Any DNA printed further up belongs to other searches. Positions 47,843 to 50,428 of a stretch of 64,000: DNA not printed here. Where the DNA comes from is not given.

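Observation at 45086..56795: Co-directional glycosylation operon suggests a lipid-linked protein/cell-envelope O-glycosylation system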

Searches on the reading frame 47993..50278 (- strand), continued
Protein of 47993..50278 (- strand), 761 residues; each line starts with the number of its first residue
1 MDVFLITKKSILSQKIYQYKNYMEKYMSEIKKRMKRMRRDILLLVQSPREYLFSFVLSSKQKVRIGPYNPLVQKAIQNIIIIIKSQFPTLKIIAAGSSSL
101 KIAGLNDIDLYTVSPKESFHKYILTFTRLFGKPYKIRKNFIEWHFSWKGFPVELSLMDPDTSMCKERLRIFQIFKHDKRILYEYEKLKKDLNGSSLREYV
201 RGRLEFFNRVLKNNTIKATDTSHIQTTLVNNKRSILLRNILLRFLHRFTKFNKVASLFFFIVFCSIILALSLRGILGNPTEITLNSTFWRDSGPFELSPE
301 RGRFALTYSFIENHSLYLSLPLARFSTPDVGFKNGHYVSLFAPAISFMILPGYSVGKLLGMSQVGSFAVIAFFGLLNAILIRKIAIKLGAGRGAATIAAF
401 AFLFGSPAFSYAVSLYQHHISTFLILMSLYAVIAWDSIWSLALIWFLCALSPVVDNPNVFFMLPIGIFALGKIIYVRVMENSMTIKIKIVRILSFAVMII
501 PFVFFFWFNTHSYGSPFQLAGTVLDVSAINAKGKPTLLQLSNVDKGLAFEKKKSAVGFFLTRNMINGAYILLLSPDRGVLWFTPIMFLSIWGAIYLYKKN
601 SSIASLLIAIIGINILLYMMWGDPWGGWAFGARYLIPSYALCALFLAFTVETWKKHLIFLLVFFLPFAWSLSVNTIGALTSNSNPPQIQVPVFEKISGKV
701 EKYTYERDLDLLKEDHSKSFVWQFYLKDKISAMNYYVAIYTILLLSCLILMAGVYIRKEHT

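Call 63: search_protein_families(library=pfam, proteins=[L007:21490-22998:+, L007:19778-21349:+, L007:14991-16484:+, L007:13351-14985:+], max_evalue=0.1)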
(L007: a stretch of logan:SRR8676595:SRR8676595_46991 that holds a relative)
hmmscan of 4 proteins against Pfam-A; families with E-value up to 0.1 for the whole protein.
L007:21490-22998:+ (502 aa): 3 families
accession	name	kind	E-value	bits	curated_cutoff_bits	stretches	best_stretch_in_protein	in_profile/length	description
PF13231.12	PMT_2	-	6.8e-10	39.8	26.1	1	79-217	15-154/160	Dolichyl-phosphate-mannose-protein mannosyltransferase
PF02366.24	PMT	-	1.4e-09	38.3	22.7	1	92-201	89-205/245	Dolichyl-phosphate-mannose-protein mannosyltransferase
PF09913.15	DUF2142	-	0.0019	17.5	30.1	1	86-295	125-335/395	Predicted membrane protein (DUF2142)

L007:19778-21349:+ (523 aa): 1 family
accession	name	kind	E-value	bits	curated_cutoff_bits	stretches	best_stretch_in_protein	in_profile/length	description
PF13231.12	PMT_2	-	6.2e-06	27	26.1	1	92-210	20-136/160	Dolichyl-phosphate-mannose-protein mannosyltransferase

L007:14991-16484:+ (497 aa): 0 families

L007:13351-14985:+ (544 aa): 0 families

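Call 80: list_cluster_members(proteins=[window:47993-50212:-, window:46362-47996:-, window:45086-46378:-, window:50220-51002:-, window:50995-52101:-, window:52098-56783:-, window:52098-56795:-])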
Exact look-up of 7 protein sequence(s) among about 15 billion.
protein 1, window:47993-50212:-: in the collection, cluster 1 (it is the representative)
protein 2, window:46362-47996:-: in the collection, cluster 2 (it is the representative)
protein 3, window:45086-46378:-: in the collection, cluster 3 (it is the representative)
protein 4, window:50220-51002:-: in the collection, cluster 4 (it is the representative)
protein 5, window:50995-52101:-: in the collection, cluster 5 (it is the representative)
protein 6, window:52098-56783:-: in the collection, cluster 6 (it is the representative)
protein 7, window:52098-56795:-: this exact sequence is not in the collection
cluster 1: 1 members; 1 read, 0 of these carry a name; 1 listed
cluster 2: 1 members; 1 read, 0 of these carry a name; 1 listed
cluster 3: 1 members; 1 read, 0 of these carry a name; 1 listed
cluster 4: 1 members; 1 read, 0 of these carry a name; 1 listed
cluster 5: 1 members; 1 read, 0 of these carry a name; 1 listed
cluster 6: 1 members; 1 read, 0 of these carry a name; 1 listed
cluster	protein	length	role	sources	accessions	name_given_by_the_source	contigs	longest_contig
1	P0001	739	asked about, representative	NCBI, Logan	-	-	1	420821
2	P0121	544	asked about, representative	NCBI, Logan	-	-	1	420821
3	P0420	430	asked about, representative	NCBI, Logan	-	-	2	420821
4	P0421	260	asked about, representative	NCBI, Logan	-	-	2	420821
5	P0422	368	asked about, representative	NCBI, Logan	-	-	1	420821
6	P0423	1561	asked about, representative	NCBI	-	-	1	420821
